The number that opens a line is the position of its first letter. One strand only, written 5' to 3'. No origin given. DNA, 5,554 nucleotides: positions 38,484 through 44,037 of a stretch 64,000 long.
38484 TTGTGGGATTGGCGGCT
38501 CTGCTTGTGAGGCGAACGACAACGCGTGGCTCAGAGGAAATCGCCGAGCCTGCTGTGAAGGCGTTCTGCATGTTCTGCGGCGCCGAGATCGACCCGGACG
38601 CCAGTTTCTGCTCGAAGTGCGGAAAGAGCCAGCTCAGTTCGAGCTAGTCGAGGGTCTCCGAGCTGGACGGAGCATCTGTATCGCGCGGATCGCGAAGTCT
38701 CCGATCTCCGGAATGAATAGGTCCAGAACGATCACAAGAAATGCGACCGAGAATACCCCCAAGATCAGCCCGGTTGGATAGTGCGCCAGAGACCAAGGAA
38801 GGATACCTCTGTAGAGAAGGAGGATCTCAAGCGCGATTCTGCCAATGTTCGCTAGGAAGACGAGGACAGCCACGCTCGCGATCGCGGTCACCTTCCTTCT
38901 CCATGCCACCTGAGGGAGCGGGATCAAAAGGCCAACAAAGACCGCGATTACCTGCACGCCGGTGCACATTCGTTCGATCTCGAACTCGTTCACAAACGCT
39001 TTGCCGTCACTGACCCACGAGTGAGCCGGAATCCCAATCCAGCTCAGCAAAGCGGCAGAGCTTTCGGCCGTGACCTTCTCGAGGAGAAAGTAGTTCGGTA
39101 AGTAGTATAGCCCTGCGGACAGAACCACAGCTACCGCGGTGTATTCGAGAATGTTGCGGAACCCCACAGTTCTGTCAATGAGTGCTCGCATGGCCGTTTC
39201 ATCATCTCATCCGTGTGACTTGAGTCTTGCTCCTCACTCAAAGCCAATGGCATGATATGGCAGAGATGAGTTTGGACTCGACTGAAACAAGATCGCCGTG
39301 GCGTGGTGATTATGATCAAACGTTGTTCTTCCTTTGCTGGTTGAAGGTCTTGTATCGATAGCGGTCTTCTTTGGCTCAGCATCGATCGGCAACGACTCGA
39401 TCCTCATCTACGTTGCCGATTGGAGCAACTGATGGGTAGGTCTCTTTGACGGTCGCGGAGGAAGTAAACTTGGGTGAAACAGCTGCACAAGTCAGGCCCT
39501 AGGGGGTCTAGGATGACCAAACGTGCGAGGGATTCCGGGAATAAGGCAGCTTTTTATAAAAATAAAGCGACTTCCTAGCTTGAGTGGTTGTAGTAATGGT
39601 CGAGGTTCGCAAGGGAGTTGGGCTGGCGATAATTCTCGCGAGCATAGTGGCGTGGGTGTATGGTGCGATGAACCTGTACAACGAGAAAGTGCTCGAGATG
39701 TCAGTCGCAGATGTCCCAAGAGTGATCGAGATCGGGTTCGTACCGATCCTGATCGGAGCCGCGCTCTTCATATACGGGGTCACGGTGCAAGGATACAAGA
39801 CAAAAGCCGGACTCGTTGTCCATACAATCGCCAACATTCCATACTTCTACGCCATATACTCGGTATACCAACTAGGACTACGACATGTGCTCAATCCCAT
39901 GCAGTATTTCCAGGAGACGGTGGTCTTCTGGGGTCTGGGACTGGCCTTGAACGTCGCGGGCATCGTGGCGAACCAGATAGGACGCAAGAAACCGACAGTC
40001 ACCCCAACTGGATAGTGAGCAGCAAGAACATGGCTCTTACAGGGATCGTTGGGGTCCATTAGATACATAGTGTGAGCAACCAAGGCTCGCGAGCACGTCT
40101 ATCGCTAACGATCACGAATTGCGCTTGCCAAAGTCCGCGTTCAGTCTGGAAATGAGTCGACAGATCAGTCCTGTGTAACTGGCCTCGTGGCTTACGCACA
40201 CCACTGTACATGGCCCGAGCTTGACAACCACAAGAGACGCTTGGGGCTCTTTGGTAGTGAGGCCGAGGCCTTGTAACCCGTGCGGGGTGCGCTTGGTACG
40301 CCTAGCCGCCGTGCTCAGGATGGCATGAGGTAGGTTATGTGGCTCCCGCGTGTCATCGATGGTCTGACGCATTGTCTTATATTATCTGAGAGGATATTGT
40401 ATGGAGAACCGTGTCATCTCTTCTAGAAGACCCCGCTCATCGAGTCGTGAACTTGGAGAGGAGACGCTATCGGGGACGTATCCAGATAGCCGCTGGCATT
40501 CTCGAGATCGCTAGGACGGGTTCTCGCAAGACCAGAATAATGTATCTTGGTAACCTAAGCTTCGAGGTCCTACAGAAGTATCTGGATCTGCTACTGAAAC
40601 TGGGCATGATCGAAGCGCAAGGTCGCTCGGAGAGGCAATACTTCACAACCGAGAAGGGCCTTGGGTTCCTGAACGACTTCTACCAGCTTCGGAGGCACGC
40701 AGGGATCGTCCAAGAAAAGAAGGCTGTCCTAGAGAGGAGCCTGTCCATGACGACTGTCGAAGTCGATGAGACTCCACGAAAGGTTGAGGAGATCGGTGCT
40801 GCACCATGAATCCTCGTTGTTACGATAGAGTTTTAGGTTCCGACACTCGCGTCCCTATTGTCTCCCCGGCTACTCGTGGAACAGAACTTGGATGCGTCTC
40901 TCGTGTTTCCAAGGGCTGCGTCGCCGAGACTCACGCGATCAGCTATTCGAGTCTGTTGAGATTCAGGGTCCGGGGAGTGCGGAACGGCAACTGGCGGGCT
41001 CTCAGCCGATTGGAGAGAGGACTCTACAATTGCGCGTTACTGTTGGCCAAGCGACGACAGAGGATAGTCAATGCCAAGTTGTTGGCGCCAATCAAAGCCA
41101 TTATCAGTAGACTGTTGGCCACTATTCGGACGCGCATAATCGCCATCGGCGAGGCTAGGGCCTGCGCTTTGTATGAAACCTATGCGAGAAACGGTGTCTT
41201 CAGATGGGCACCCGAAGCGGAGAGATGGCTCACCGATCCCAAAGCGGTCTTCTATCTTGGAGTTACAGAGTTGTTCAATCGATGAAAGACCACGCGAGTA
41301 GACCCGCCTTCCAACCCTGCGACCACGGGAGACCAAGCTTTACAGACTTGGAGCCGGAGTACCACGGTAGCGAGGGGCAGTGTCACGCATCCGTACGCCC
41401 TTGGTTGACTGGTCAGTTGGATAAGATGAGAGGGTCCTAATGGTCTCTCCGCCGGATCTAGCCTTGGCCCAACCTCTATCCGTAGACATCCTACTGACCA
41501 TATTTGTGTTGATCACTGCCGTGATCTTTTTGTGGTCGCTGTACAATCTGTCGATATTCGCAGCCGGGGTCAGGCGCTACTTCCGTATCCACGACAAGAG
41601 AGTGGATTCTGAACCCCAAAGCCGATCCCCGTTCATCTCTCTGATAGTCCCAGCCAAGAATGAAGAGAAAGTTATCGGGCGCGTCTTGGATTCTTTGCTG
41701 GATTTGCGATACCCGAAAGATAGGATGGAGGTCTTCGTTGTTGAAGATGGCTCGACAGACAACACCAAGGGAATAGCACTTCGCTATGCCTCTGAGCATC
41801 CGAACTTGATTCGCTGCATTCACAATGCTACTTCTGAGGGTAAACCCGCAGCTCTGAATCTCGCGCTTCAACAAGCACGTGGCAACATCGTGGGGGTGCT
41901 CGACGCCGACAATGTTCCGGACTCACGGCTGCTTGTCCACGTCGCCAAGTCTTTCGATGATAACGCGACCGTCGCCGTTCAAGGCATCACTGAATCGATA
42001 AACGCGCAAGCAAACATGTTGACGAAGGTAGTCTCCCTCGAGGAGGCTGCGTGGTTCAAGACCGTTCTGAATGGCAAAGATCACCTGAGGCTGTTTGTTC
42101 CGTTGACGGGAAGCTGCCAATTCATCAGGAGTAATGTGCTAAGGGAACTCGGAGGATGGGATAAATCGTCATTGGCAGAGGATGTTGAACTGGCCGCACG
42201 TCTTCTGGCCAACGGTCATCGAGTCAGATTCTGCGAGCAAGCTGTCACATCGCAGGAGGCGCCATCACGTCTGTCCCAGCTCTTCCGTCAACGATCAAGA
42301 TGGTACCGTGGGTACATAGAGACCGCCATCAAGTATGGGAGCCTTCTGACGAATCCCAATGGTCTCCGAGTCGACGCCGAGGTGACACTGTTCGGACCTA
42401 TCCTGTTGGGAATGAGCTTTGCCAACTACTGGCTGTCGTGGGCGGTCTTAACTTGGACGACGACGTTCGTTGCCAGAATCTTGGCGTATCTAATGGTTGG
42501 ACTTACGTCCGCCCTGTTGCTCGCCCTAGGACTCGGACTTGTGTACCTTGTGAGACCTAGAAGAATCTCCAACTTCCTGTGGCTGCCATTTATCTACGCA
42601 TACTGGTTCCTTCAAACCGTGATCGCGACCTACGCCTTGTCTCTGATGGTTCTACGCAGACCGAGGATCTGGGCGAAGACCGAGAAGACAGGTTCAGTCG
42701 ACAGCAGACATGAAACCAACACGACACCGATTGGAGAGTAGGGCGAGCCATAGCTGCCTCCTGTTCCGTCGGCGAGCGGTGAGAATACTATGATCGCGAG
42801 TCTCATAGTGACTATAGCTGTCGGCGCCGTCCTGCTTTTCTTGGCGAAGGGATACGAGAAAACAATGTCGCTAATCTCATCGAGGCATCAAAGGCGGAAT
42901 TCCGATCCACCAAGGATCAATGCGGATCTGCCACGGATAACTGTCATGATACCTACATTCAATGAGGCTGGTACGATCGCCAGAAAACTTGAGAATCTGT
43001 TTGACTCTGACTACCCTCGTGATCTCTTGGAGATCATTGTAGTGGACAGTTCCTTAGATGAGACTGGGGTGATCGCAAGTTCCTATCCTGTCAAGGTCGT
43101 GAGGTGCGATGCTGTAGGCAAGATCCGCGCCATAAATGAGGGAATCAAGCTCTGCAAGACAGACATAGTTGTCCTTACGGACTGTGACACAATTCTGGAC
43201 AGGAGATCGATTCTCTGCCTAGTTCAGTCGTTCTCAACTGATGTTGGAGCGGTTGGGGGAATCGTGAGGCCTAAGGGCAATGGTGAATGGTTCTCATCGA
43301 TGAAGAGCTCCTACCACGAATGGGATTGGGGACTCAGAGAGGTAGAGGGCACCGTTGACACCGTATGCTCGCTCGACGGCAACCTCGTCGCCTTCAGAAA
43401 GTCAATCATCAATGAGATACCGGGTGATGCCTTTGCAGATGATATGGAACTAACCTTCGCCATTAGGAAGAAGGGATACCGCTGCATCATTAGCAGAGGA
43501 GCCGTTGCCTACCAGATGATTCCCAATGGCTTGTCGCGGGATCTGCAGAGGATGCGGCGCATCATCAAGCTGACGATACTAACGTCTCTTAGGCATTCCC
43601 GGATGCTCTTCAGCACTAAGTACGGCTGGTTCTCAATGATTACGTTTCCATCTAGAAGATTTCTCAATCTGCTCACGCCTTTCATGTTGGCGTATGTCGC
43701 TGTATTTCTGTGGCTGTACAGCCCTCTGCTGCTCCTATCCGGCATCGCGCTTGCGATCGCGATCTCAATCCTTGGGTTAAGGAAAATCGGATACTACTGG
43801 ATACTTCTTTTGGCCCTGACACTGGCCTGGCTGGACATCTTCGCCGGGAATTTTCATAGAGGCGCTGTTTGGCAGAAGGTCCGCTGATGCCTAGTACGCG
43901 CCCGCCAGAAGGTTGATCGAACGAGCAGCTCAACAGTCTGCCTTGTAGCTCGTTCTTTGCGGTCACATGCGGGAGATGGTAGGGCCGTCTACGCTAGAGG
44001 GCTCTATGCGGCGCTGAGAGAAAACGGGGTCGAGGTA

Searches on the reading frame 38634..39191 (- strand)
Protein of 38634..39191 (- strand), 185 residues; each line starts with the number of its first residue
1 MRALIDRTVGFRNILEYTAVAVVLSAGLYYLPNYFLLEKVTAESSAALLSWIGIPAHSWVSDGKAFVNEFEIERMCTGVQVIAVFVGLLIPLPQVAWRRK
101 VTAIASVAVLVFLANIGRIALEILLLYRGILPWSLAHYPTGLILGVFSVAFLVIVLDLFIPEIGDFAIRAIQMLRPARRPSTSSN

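Call 36: search_protein_families(library=ncbifam, proteins=[window:38634-39191:-], max_evalue=0.1)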
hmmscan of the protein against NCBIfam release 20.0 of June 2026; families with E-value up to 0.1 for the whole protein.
window:38634-39191:- (185 aa): 15 families
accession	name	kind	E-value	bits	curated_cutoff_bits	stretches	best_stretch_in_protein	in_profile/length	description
NF045528.1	heimosortase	equivalog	2.9e-11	43.8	130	2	68-156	84-179/199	heimdallarchaeosortase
NF041736.1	archaeo_artH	equivalog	5.9e-11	42.7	200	1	68-163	83-184/202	archaeosortase H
TIGR04178.1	exo_archaeo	signature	3.1e-09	37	23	1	70-158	1-94/97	exosortase/archaeosortase family protein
NF046081.1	exosort_XrtX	exception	1.7e-07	31.3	170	1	37-122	36-124/168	exosortase X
TIGR03109.2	exosort_XrtA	exception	8.4e-06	25.4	208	1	35-126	130-224/261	exosortase A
TIGR04125.1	exosort_PGF_TRM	exception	7.1e-05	22.4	75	1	34-119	103-192/271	archaeosortase A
NF033464.1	cyanoexo_CrtC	exception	9.1e-05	22.1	225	1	32-122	143-236/278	cyanoexosortase C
TIGR03110.1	exosort_Gpos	exception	0.00042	20.3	102.75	1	71-144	89-163/187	exosortase family protein XrtG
TIGR04175.1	archaeo_artD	exception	0.0009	19.3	125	1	69-144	54-127/150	archaeosortase D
TIGR04287.1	exosort_XrtK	exception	0.0013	18.3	55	1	69-160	61-159/163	exosortase K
TIGR04124.1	archaeo_artE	exception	0.0014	18.7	95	1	70-146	63-137/153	archaeosortase family protein ArtE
NF038142.1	exosort_XrtW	exception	0.0016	16.9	425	1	37-129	138-233/494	exosortase W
TIGR04128.1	exoso_Fjoh_1448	exception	0.02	15.1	90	1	74-128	84-140/174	exosortase family protein XrtF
NF033505.2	paceosortase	exception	0.05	13.7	80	1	34-171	23-153/167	pacearchaeosortase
NF046083.1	exosort_XrtY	exception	0.054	13.4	160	1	39-126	51-138/168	exosortase Y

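Call 53: search_protein_families(library=pfam, proteins=[window:38634-39191:-], max_evalue=0.001)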
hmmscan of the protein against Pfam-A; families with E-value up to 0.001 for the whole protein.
window:38634-39191:- (185 aa): 1 family
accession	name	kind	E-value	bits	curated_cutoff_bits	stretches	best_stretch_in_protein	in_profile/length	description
PF09721.15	Exosortase_EpsH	-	1e-07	32.1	25.7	1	26-156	115-251/254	Transmembrane exosortase (Exosortase_EpsH)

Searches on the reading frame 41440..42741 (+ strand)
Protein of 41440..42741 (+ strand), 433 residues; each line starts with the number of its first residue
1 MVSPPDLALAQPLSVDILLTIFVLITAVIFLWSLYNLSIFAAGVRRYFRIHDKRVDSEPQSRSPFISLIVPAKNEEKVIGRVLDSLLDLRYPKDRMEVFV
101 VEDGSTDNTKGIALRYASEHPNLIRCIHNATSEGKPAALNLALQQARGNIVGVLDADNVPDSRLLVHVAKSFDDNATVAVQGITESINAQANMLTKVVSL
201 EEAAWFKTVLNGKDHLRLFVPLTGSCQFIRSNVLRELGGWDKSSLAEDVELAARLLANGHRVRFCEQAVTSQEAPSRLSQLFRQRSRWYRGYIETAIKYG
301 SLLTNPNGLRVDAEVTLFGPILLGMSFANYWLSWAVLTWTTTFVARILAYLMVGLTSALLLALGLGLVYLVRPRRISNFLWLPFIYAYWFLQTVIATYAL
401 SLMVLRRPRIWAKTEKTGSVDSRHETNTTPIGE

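Call 53: search_protein_families(library=pfam, proteins=[window:41440-42741:+], max_evalue=0.001)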
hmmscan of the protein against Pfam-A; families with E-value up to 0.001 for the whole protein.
window:41440-42741:+ (433 aa): 5 families
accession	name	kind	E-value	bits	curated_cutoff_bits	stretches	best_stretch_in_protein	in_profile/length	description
PF13641.12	Glyco_tranf_2_3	-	2.7e-38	132.7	27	1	66-291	3-230/230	Glycosyltransferase like family 2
PF00535.33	Glycos_transf_2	-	1e-28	100.8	23.3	1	67-190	1-121/168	Glycosyl transferase family 2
PF13632.12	Glyco_trans_2_3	-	6e-25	88.7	27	1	151-363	2-172/198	Glycosyl transferase family group 2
PF13506.12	Glyco_transf_21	-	1.2e-10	41.5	21.7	1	135-290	18-174/174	Glycosyl transferase family 21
PF10111.15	Glyco_tranf_2_2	-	4.3e-09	36.7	27.3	1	67-269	1-213/276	Glycosyltransferase like family 2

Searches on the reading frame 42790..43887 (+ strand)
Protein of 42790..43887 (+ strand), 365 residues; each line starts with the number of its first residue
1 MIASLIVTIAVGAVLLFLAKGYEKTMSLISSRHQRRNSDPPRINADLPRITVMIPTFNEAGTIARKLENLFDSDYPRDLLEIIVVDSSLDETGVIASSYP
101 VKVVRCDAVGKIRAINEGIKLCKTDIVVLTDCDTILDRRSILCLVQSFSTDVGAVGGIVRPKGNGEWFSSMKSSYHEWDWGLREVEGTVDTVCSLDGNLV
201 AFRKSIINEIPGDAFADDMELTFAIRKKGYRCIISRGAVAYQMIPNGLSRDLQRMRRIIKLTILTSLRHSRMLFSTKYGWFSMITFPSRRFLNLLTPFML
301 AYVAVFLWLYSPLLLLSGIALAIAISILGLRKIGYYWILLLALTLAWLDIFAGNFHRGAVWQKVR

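Call 9: search_protein_families(library=pfam, proteins=[window:42790-43887:+], max_evalue=0.01)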
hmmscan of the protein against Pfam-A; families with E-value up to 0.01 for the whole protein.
window:42790-43887:+ (365 aa): 4 families
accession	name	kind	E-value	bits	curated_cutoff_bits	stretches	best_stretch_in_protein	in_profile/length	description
PF13641.12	Glyco_tranf_2_3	-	2.4e-21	77.2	27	1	48-257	1-226/230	Glycosyltransferase like family 2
PF00535.33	Glycos_transf_2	-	6.6e-20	72.2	23.3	1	51-183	1-140/168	Glycosyl transferase family 2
PF13632.12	Glyco_trans_2_3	-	6e-13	49.5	27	1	126-347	1-194/198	Glycosyl transferase family group 2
PF13506.12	Glyco_transf_21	-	4.8e-08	33.1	21.7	1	111-256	18-170/174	Glycosyl transferase family 21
